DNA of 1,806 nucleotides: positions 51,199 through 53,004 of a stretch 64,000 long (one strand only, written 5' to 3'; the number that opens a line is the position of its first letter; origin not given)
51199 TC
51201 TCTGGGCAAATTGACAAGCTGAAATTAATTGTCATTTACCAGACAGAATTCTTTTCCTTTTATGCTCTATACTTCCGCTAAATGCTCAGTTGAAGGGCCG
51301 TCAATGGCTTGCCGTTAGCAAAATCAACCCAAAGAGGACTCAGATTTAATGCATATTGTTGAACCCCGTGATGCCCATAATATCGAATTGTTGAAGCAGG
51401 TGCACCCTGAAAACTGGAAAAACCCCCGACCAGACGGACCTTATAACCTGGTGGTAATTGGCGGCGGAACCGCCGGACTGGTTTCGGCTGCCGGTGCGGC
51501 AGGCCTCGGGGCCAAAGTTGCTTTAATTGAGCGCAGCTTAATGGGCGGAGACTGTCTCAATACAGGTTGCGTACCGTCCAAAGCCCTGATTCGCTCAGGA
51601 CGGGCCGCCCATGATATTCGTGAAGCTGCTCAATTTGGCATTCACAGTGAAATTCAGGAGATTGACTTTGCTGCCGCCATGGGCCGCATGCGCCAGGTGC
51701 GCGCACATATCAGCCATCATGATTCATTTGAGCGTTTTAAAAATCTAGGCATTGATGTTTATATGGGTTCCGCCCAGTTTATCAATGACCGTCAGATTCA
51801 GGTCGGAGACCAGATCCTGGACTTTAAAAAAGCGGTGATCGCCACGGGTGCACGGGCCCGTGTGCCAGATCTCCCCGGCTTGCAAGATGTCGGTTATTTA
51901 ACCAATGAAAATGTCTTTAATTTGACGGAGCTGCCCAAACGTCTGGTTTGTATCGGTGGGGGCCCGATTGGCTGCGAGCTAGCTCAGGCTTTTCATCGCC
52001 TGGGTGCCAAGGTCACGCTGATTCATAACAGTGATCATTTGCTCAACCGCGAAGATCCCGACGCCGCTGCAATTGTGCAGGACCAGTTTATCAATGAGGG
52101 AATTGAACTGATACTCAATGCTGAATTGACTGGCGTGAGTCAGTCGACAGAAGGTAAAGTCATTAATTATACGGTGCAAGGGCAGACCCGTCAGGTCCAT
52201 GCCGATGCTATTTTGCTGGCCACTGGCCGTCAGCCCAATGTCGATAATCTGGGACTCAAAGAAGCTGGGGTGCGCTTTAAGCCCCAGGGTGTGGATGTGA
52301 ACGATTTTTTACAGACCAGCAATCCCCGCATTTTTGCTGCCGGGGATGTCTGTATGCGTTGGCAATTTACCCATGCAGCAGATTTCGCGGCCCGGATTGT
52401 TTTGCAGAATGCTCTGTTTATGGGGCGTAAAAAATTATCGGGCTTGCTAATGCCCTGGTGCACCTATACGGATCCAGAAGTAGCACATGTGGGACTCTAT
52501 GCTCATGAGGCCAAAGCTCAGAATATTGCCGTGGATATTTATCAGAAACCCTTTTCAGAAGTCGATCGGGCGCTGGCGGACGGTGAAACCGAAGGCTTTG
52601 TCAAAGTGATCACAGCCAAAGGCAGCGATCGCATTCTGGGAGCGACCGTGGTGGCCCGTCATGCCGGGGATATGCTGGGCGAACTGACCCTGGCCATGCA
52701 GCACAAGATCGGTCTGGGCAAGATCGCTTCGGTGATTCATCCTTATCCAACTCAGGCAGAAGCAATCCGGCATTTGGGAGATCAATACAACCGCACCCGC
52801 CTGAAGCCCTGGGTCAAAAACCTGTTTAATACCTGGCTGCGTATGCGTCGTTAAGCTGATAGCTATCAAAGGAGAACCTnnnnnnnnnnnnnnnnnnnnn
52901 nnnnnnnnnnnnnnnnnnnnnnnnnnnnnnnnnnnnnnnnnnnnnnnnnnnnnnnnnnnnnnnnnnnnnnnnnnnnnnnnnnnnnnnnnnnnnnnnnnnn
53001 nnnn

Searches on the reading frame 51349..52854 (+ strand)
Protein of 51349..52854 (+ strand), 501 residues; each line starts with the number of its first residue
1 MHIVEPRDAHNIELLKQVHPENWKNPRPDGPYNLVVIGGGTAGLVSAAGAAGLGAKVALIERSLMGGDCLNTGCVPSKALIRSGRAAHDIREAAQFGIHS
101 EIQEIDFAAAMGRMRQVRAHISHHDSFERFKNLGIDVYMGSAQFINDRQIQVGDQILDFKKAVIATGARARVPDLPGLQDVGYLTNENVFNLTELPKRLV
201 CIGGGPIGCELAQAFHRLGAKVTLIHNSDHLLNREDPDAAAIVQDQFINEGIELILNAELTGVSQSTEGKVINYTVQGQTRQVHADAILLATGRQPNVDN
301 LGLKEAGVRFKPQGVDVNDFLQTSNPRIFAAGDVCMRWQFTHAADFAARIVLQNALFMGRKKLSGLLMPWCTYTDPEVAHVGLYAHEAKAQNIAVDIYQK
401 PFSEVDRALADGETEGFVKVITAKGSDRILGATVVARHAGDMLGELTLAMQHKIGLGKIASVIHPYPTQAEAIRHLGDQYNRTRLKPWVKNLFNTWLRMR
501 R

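Call 3: search_protein_families(library=pfam, proteins=[window:51349-52854:+], max_evalue=0.01)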
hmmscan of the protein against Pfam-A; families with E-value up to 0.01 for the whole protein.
window:51349-52854:+ (501 aa): 13 families
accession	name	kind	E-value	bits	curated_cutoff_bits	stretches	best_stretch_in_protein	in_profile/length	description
PF07992.20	Pyr_redox_2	-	4.1e-66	223.8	26.1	1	32-344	1-287/291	Pyridine nucleotide-disulphide oxidoreductase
PF02852.28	Pyr_redox_dim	-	1e-30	106.6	25.3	1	368-475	1-108/110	Pyridine nucleotide-disulphide oxidoreductase, dimerisation domain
PF00070.33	Pyr_redox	-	1.4e-28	99.6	22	2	198-272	1-75/82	Pyridine nucleotide-disulphide oxidoreductase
PF01134.28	GIDA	-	3.2e-12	46.7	22.1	1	34-93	2-59/391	Glucose inhibited division protein A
PF12831.13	FAD_oxidored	-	1.6e-11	44.6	27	1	34-68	2-37/416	FAD dependent oxidoreductase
PF13738.12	Pyr_redox_3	-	2.7e-10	40.4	30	1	157-303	123-276/305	Pyridine nucleotide-disulphide oxidoreductase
PF03486.20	HI0933_like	-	1.3e-08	35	50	1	33-63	2-32/244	HI0933-like protein Rossmann domain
PF01262.27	AlaDh_PNT_C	-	1.2e-07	31.8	23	1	33-63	30-60/214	Alanine dehydrogenase/PNT, C-terminal domain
PF01266.30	DAO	-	1.5e-05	25.1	27.9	0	34-66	2-35/353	FAD dependent oxidoreductase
PF13241.12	NAD_binding_7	-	0.00011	23.1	22.1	0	197-246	8-54/104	Putative NAD(P)-binding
PF13450.12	NAD_binding_8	-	0.00043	21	21.9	0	36-69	1-35/68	NAD(P)-binding Rossmann-like domain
PF05834.18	Lycopene_cycl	-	0.0013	18.3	23.4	0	199-232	2-37/380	Lycopene cyclase protein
PF02737.24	3HCDH_N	-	0.0014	19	22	0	200-241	3-44/180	3-hydroxyacyl-CoA dehydrogenase, NAD binding domain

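Call 4: search_protein_families(library=ncbifam, proteins=[window:51349-52854:+], max_evalue=0.01)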
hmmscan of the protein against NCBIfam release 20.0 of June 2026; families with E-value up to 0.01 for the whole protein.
window:51349-52854:+ (501 aa): 88 families (the best 25 are shown)
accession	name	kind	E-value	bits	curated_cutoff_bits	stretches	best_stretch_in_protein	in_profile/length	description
NF004991.0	PRK06370.1-3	subfamily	1.6e-241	802.3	620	1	3-500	7-507/509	FAD-containing oxidoreductase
TIGR02053.1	MerA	equivalog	6.5e-126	421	454.45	1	32-475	1-448/465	mercury(II) reductase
TIGR01350.1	lipoamide_DH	equivalog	1e-115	387.1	408.8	1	32-475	2-449/461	dihydrolipoyl dehydrogenase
NF004992.0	PRK06370.1-4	equivalog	5.5e-105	351.4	629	1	32-474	5-449/459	FAD-containing oxidoreductase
NF004947.0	PRK06292.2-5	equivalog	1.1e-99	334.5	592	1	32-474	4-452/474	dihydrolipoyl dehydrogenase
NF010311.1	PRK13748.1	subfamily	2.7e-90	303.8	600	1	22-478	88-546/560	mercury(II) reductase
NF004776.0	PRK06116.1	equivalog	3.1e-86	290.1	480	1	32-472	5-445/450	glutathione-disulfide reductase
NF004990.0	PRK06370.1-1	equivalog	1.5e-85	287.6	842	1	33-476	6-451/459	FAD-containing oxidoreductase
NF005884.0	PRK07846.1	equivalog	2.3e-84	283.6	501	1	32-461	4-431/454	mycothione reductase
NF004946.0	PRK06292.2-4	subfamily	1.3e-83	281.4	634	1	32-475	4-465/487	dihydrolipoyl dehydrogenase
NF004943.0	PRK06292.2-1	equivalog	1.9e-80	270.9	432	1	32-475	4-450/456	dihydrolipoyl dehydrogenase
NF004939.0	PRK06292.1-1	equivalog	7.4e-79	265.6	435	1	33-474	7-452/476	dihydrolipoyl dehydrogenase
NF041853.1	hythiocyan_redase_MerA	equivalog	7.7e-79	265.6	650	1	32-476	4-437/440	hypothiocyanous acid reductase MerA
NF005883.0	PRK07845.1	equivalog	7.9e-79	265.8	479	1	33-477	4-456/466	NAD(P)H-quinone dehydrogenase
NF004945.0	PRK06292.2-3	equivalog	1.4e-76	258.2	494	1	32-475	4-447/457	dihydrolipoyl dehydrogenase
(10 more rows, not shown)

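Call 8: find_encoding_contigs(protein=window:51349-52854:+, flank=8000, max_places=6)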
Protein window:51349-52854:+ (501 aa): no gene with exactly this product is on record in the collection.

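Call 9: search_solved_structures(query=window:51349-52851:+, max_evalue=1e-30)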
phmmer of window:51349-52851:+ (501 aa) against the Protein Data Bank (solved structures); distinct sequences matched with E-value up to 1e-30: 96 (the best 60 are shown).
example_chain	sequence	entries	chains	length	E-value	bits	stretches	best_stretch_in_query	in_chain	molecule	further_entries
5x1y_B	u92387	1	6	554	2.1e-88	300.3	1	30-475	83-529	Mercuric reductase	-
1ebd_A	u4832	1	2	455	1.6e-74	254.5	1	35-472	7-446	DIHYDROLIPOAMIDE DEHYDROGENASE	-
4k8d_A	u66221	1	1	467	1.8e-74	254.3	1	30-482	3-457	Mercuric reductase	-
1zk7_A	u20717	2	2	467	1.8e-74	254.3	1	30-482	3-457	Mercuric reductase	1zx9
4k7z_A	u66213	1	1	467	9.2e-72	245.4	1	30-482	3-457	Mercuric reductase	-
2eq6_A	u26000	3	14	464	1.3e-68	234.9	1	28-482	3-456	Pyruvate dehydrogenase complex, dihydrolipoamide dehydrogenase E3 component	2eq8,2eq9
3urh_A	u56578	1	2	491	6.6e-65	222.8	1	31-475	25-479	Dihydrolipoyl dehydrogenase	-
2eq7_A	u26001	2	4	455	2.9e-64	220.7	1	32-475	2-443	2-oxoglutarate dehydrogenase E3 component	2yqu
4ywo_A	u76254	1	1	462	1.3e-63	218.5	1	29-476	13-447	Mercuric reductase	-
6uzi_A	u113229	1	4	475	1.7e-63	218.1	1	32-475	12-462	Dihydrolipoyl dehydrogenase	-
7psc_A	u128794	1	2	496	6.8e-61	209.5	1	25-475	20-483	Dihydrolipoyl dehydrogenase, mitochondrial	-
7zyt_A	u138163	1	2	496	3.4e-60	207.2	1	25-475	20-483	Dihydrolipoyl dehydrogenase, mitochondrial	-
6i4p_A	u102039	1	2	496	3.8e-60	207.1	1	25-475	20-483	Dihydrolipoyl dehydrogenase, mitochondrial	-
6i4s_A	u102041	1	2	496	4.3e-60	206.9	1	25-475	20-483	Dihydrolipoyl dehydrogenase, mitochondrial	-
2qae_A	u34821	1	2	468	4.5e-60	206.8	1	31-475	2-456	Dihydrolipoyl dehydrogenase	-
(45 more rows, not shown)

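Call 10: find_homologous_proteins(query=window:51349-52851:+, max_evalue=1e-20)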
Query window:51349-52851:+ (501 aa): 8000 proteins with E <= 1e-20 among 8000 candidates; the best 120 are listed.
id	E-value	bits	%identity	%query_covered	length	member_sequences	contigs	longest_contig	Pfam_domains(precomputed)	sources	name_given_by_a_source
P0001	0.0e+0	1144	100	100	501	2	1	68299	PF01266.31,PF02852.29,PF07992.21,PF00070.34,PF13738.13,PF03486.21,PF01262.28,PF01134.29,PF12831.14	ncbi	-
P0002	2.2e-295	998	86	100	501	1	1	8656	PF13450.13,PF02852.29,PF07992.21,PF00070.34,PF13738.13,PF03486.21,PF01262.28,PF01134.29,PF12831.14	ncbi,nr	ncbi:MAG: mercuric reductase [Candidatus Sericytochromatia bacterium]|nr:mercuric reductase [Candida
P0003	2.5e-274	928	80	99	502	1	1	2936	PF13450.13,PF02852.29,PF07992.21,PF00070.34,PF13738.13,PF03486.21,PF01262.28,PF01134.29,PF12831.14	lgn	-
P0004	6.9e-274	927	81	99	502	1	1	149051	PF13450.13,PF02852.29,PF07992.21,PF00070.34,PF13738.13,PF03486.21,PF01262.28,PF01134.29,PF12831.14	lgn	-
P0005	1.3e-268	910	78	99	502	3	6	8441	PF13450.13,PF02852.29,PF07992.21,PF00070.34,PF13738.13,PF03486.21,PF01262.28,PF01134.29,PF12831.14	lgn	-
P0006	9.5e-256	867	75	99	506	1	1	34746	PF02852.29,PF07992.21,PF00070.34,PF13738.13,PF03486.21,PF01262.28,PF01134.29,PF12831.14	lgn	-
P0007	1.3e-254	863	74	99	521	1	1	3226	PF13450.13,PF02852.29,PF07992.21,PF00070.34,PF13738.13,PF03486.21,PF01262.28,PF01134.29,PF12831.14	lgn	-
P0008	5.1e-253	858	74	100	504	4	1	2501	PF02852.29,PF07992.21,PF00070.34,PF13738.13,PF03486.21,PF01262.28,PF01134.29,PF12831.14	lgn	-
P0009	2.5e-248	843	72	100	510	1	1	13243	PF01266.31,PF13450.13,PF02852.29,PF07992.21,PF00070.34,PF13738.13,PF03486.21,PF01262.28,PF01134.29,PF12831.14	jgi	jgi:pyruvate/2-oxoglutarate dehydrogenase complex dihydrolipoamide dehydrogenase (E3) component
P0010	2.7e-241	819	71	99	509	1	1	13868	PF02852.29,PF07992.21,PF00070.34,PF13738.13,PF01134.29,PF12831.14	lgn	-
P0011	1.7e-240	817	71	99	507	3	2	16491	PF13450.13,PF02852.29,PF07992.21,PF00070.34,PF13738.13,PF01262.28,PF01134.29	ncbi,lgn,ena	-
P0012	5.3e-240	815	71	99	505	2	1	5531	PF02852.29,PF07992.21,PF00070.34,PF13738.13,PF01134.29,PF12831.14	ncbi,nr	ncbi:MAG: mercuric reductase [Candidatus Melainabacteria bacterium HGW-Melainabacteria-1]|nr:MAG: me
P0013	2.6e-225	767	67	99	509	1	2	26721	PF13450.13,PF02852.29,PF07992.21,PF00070.34,PF13738.13,PF01262.28,PF01134.29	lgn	-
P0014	2.8e-219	747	65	99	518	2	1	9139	PF02852.29,PF07992.21,PF00070.34,PF13738.13,PF01262.28,PF01134.29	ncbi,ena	ncbi:MAG: mercuric reductase [Candidatus Sericytochromatia bacterium]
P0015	1.4e-208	712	63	99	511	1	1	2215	PF01266.31,PF02852.29,PF07992.21,PF00070.34,PF13738.13,PF03486.21,PF01262.28,PF01134.29,PF12831.14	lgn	-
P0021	1.3e-207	708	63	99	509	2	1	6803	PF13450.13,PF02852.29,PF07992.21,PF00070.34,PF13738.13,PF01262.28,PF01134.29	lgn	-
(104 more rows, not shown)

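Call 13: find_related_loci(query=A1, collection=genome_contigs, flank=6000)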
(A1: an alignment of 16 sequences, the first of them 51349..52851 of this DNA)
Query A1 (501 aa) in genome_contigs; peptide patterns used: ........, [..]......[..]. (x = any residue, [..] = any of these).
599 stretches matched a pattern (row limit reached: there are more); 599 encode a relative of the query (tblastn E <= 1e-3); the best 80 are kept; 80 distinct loci.
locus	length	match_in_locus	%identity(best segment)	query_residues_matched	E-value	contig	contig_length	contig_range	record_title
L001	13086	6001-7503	61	4-501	0e+0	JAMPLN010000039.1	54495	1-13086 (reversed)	Microcoleus vaginatus FACHB-2002 strain DQ-U3 scaffold_39, whole genome shotgun sequence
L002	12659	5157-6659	62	4-501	0e+0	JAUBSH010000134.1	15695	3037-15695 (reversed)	Microcoleus sp. K1-B1 NODE_171_length_15695_cov_23.760020, whole genome shotgun sequence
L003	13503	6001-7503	61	4-501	0e+0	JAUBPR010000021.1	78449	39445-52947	Microcoleus sp. S13_C5 NODE_110_length_78449_cov_47.793255, whole genome shotgun sequence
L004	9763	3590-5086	60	3-501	0e+0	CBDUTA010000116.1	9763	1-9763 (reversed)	MAG TPA_asm: uncultured bacterium isolate SRR22302374_binner23_Refined_47 genome assembly, contig: ERZ26661914.5163, who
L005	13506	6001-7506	58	4-501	0e+0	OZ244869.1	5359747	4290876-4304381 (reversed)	MAG: uncultured Candidatus Binatia bacterium isolate 4a3a7036-e571-4a1a-a60d-b403d30aaf4e genome assembly, chromosome: 1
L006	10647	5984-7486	61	4-501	0e+0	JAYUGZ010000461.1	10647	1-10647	MAG: Cyanobacteriota bacterium isolate GFS_8293 GFS_8293_460, whole genome shotgun sequence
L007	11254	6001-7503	59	3-501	0e+0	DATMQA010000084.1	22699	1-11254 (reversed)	MAG TPA_asm: Candidatus Binatia bacterium isolate SMAG_U12916 k141_87604, whole genome shotgun sequence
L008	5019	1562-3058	60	3-501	0e+0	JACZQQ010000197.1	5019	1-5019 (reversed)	MAG: Acidobacteria bacterium isolate B4D1T1 B4D1T1_NODE6835, whole genome shotgun sequence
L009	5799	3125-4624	60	4-501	0e+0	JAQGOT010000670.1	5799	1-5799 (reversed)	MAG: Pedosphaera sp. isolate RYN_620 scaffold_3293727, whole genome shotgun sequence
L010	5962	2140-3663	61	6-499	0e+0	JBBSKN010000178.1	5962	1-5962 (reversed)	MAG: Phormidesmidales cyanobacterium isolate metawrap_LS4_12 metawrap_LS4_12_K_1468491_L_5962_cov_36.7279, whole genome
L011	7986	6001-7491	57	6-501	0e+0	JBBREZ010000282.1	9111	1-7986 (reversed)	MAG: Caldilineales bacterium isolate Co_metawrap_2541 Cmw_2541_k141_2041305_length_9111_cov_6.9973, whole genome shotgun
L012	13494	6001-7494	60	4-497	0e+0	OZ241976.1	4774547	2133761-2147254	MAG: uncultured Candidatus Binatia bacterium isolate 2be43a5b-f59f-4a3e-ac31-0248d4889e07 genome assembly, chromosome: 1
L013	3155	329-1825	61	4-494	0e+0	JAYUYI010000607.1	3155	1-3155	MAG: Thermoleptolyngbya sp. isolate GL137_UP_concoct_87 GL137_UP_concoct_87_606, whole genome shotgun sequence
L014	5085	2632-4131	59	4-501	0e+0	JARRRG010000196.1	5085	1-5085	MAG: Deltaproteobacteria bacterium isolate Spart_222_MAG scaffold_14764, whole genome shotgun sequence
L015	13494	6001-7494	57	6-501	0e+0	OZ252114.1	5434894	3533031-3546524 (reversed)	MAG: Acidobacteriota bacterium isolate 28223251-268b-4a32-9235-904b27f41ce0 genome assembly, chromosome: 1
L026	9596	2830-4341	58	4-500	0e+0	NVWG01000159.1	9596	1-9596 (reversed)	MAG: Candidatus Hydrogenedentota bacterium isolate NORP43 Contig_source1383C_11216, whole genome shotgun sequence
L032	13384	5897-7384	58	6-501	0e+0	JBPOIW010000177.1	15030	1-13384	MAG: Planctomycetota bacterium isolate MAG_1020 c_000000594957, whole genome shotgun sequence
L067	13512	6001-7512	53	6-501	5e-175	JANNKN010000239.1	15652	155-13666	MAG: Deltaproteobacteria bacterium isolate SOY_4_C_concoct_51 SOY_4_C_k141_1609723, whole genome shotgun sequence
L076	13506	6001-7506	56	2-501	2e-173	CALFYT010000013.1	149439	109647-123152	MAG TPA_asm: uncultured Planctomycetaceae bacterium isolate SRR7515930_bin.114_CONCOCT_v1.1_MAG genome assembly, contig:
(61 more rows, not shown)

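Call 15: find_encoding_contigs(protein=P0004, flank=6000, max_places=2)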
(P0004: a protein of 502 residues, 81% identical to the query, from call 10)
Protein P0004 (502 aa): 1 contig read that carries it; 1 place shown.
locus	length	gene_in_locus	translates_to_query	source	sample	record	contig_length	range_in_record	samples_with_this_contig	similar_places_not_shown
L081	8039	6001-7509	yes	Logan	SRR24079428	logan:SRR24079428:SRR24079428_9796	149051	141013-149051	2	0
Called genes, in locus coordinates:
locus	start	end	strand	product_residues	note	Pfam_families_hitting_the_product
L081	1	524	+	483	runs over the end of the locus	PF12728:HTH_17, PF00437:T2SSE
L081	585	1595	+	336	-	PF00756:Esterase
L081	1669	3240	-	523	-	PF00916:Sulfate_transp, PF16983:MFS_MOT1 (weak)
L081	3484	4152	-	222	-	PF00027:cNMP_binding, PF13545:HTH_Crp_2, PF00325:Crp (faint), PF13412:HTH_24 (faint)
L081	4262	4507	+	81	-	-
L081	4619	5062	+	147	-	PF00085:Thioredoxin (weak), PF13098:Thioredoxin_2 (weak)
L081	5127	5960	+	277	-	PF02683:DsbD_TM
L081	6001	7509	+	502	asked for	PF01262:AlaDh_PNT_C (faint), PF01134:GIDA (weak), PF03486:HI0933_like (faint), PF07992:Pyr_redox_2, PF12831:FAD_oxidored (faint), PF13738:Pyr_redox_3, PF00070:Pyr_redox, PF02852:Pyr_redox_dim, +1 more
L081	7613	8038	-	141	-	?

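Call 16: find_encoding_contigs(protein=P0002, flank=6000, max_places=2)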
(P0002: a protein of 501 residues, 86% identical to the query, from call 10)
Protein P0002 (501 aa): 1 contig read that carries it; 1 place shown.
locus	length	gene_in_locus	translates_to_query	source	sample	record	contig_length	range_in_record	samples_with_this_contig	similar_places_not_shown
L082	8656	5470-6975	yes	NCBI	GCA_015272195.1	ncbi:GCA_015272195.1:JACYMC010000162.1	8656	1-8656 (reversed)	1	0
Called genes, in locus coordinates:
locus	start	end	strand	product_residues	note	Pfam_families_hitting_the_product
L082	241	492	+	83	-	-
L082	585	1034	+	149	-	PF13098:Thioredoxin_2 (weak)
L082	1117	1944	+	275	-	PF02683:DsbD_TM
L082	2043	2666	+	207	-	PF04264:YceI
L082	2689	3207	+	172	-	PF16694:Cytochrome_P460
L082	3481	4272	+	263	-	-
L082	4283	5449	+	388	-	PF05201:GlutR_N, PF00745:GlutR_dimer (faint), PF01488:Shikimate_DH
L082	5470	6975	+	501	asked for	PF01262:AlaDh_PNT_C (faint), PF03486:HI0933_like (faint), PF07992:Pyr_redox_2, PF01134:GIDA, PF12831:FAD_oxidored (faint), PF13738:Pyr_redox_3 (weak), PF00070:Pyr_redox, PF02852:Pyr_redox_dim, +1 more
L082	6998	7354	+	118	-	PF00462:Glutaredoxin, PF13417:GST_N_3, PF13409:GST_N_2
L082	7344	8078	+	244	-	-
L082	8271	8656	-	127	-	PF13701:DDE_Tnp_1_4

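Call 17: find_encoding_contigs(protein=P0006, flank=6000, max_places=2)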
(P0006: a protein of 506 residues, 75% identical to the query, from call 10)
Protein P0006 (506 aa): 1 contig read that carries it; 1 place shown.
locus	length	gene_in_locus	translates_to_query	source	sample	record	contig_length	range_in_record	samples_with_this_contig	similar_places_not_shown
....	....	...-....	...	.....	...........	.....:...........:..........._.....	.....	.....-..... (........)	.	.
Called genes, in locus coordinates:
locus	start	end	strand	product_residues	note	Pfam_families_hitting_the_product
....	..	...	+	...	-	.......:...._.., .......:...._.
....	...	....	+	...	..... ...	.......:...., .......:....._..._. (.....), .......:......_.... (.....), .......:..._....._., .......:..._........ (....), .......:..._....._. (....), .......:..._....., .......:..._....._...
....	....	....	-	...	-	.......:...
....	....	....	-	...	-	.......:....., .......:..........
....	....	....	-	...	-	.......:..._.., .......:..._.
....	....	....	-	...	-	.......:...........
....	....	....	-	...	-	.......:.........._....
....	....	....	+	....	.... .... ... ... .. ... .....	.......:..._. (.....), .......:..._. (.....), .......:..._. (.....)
